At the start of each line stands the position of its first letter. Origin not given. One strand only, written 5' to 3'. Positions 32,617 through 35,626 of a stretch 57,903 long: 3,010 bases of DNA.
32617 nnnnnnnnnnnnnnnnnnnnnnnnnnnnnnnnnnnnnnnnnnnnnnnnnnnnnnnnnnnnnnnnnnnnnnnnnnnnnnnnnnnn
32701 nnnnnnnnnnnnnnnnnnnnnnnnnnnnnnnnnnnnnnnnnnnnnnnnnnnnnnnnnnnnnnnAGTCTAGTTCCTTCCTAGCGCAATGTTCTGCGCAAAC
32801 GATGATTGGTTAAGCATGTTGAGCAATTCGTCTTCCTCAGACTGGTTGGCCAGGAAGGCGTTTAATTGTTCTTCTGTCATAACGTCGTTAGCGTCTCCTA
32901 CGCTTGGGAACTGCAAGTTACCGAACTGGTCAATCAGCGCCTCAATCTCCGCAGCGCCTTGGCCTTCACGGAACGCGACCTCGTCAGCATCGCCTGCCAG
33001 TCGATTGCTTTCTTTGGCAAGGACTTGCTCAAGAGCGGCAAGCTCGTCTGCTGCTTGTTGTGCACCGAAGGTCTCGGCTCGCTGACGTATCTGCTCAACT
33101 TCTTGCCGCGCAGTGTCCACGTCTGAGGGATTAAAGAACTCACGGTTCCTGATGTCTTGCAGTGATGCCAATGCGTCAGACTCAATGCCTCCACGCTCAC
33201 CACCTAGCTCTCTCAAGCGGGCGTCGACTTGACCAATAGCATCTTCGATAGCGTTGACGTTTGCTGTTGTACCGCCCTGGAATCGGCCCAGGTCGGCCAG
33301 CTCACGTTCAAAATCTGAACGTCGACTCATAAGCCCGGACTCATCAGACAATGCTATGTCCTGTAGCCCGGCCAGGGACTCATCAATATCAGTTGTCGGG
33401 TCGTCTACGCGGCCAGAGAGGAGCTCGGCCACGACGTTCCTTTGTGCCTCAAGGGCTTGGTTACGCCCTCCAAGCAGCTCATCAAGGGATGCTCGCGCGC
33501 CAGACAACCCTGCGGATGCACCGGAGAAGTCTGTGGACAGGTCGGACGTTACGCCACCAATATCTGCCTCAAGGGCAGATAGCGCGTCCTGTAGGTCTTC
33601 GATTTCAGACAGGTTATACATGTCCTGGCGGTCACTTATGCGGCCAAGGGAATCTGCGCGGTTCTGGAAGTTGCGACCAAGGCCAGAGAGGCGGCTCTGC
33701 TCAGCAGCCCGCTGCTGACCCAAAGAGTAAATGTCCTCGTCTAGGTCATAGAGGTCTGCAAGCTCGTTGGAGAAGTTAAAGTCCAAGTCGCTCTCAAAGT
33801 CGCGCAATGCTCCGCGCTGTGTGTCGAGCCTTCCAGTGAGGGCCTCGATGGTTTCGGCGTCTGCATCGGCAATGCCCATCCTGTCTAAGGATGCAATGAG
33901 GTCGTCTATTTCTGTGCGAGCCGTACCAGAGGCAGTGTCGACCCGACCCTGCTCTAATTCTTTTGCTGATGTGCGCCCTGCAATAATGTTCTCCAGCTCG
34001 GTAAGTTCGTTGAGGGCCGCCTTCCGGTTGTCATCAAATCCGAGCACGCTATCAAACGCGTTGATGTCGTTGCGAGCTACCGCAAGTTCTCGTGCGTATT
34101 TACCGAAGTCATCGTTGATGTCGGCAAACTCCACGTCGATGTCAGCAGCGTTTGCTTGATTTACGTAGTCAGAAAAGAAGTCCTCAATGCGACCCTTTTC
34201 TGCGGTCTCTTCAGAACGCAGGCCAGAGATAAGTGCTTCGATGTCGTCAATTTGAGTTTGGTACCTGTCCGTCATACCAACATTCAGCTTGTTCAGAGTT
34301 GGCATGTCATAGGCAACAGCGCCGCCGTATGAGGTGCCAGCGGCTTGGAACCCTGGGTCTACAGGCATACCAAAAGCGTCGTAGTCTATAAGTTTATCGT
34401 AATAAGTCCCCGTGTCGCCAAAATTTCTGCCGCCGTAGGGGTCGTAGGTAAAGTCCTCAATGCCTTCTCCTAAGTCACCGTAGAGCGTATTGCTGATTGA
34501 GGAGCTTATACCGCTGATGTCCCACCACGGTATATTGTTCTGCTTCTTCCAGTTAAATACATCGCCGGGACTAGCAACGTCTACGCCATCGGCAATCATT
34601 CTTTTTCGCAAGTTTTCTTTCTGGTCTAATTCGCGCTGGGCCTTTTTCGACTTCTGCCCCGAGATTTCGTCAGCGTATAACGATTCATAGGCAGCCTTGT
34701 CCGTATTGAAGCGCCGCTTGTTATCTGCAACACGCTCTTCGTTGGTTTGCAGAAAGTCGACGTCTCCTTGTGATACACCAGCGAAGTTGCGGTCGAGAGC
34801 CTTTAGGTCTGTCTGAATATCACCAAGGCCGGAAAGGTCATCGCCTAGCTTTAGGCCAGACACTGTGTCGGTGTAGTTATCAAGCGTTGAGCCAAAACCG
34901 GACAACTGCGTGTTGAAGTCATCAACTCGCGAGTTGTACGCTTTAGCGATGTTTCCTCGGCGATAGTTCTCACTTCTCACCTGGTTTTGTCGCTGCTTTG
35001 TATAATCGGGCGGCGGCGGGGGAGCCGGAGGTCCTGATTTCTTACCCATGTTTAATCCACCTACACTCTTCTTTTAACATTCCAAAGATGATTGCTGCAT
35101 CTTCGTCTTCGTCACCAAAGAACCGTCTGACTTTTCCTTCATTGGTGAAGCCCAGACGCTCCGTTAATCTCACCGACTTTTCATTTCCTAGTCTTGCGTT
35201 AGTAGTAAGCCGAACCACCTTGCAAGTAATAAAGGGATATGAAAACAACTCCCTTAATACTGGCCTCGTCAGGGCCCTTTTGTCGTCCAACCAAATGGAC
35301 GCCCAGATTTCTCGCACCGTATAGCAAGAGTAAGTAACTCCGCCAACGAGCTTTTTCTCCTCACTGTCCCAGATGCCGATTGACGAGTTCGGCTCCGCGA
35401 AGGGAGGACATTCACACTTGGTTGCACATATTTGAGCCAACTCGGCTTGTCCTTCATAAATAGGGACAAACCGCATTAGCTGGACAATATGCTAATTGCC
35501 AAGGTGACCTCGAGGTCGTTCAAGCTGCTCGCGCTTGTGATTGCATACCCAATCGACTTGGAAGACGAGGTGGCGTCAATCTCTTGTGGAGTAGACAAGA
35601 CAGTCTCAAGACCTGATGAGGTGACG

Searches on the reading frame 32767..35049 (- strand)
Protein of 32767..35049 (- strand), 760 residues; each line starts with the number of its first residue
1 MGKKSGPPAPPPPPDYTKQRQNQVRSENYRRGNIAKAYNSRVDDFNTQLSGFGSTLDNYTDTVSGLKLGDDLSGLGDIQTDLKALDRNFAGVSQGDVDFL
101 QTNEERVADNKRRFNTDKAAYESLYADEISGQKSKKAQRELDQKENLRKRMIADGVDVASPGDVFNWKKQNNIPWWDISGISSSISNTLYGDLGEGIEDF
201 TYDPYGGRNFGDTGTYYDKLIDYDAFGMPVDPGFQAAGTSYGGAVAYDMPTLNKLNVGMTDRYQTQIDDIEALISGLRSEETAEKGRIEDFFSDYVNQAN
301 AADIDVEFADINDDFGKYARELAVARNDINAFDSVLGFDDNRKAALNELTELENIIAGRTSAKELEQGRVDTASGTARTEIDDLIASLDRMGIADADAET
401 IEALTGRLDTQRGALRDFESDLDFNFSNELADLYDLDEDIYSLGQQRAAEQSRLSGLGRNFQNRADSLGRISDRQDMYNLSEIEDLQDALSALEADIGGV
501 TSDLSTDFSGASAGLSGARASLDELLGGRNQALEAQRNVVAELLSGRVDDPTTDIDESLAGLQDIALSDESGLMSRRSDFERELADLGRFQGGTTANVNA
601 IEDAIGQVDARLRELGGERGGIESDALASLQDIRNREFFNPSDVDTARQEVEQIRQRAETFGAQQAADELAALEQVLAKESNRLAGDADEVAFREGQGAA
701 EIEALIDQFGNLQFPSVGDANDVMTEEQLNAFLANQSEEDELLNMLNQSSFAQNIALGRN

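Call 11: search_protein_families(library=phrogs, proteins=[window:32767-35049:-], max_evalue=0.001)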
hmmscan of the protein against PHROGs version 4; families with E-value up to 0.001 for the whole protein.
window:32767-35049:- (760 aa): 0 families

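Call 12: search_protein_families(library=pfam, proteins=[window:32767-35049:-], max_evalue=0.001)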
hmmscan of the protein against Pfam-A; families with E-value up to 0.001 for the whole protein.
window:32767-35049:- (760 aa): 0 families

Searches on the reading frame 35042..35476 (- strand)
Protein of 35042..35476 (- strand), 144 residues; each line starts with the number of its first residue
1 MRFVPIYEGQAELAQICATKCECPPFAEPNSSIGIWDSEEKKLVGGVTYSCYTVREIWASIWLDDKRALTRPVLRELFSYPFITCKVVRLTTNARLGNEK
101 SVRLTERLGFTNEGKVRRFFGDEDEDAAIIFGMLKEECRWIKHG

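Call 11: search_protein_families(library=phrogs, proteins=[window:35042-35476:-], max_evalue=0.001)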
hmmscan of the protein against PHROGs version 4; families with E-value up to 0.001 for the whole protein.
window:35042-35476:- (144 aa): 2 families
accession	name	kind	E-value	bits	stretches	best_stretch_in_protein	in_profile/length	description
phrog_4470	-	moron, auxiliary metabolic gene and host takeover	3.7e-29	102.6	1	5-143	4-137/146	acyl-CoA N-acyltransferase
phrog_1249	-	other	8.6e-06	26.6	1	87-139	123-178/180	acetyltransferase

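Call 12: search_protein_families(library=pfam, proteins=[window:35042-35476:-], max_evalue=0.001)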
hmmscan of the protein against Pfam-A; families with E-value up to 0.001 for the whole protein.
window:35042-35476:- (144 aa): 0 families
